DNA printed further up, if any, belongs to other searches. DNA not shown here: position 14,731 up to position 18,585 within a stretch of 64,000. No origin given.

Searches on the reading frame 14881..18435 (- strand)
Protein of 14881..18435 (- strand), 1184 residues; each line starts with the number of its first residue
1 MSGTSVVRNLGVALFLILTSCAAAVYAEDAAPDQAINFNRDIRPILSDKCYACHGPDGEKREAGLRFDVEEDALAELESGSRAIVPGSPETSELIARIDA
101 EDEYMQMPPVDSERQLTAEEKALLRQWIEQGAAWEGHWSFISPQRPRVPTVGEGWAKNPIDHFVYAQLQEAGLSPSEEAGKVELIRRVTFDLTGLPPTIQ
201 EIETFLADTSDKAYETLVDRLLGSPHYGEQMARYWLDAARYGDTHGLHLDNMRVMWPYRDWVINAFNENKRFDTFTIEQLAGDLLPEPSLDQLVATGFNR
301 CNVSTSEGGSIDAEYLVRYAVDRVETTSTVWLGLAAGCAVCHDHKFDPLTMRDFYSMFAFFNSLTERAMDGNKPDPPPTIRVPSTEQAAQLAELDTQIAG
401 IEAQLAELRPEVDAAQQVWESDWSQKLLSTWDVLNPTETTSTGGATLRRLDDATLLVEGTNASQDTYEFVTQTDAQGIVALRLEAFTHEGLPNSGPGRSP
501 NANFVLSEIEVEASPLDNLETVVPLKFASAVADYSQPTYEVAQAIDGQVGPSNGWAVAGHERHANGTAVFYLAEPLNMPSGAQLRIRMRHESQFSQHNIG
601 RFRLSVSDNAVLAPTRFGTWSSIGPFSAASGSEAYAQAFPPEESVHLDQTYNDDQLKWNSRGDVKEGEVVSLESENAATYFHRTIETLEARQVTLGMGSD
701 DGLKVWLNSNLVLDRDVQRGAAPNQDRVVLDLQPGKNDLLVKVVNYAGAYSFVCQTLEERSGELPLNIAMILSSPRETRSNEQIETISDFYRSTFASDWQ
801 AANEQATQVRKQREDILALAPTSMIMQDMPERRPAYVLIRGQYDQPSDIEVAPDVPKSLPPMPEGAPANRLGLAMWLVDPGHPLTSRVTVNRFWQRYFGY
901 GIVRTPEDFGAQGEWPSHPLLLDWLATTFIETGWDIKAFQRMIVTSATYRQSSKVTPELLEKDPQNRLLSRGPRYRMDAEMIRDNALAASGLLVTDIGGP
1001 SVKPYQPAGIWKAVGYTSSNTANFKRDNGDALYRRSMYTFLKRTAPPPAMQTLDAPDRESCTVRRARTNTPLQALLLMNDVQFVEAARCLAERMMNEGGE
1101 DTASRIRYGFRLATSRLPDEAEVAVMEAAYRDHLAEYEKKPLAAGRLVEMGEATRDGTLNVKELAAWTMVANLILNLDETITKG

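Call 77: search_protein_families(library=pfam, proteins=[window:14881-18435:-], max_evalue=0.001)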
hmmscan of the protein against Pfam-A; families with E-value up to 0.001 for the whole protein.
window:14881-18435:- (1184 aa): 4 families
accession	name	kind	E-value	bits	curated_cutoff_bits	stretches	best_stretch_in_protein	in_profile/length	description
PF07587.16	PSD1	-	6.7e-103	343.8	28.5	1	869-1128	1-242/244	Protein of unknown function (DUF1553)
PF07583.16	PSCyt2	-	1e-82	277.6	29.8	1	159-365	1-208/209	Protein of unknown function (DUF1549)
PF07635.16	PSCyt1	-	2.7e-19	69.9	22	1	50-111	1-59/59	Planctomycete cytochrome C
PF22297.1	PccH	-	2.4e-06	28.1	24.4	0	38-83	2-44/133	PccH Cytochrome c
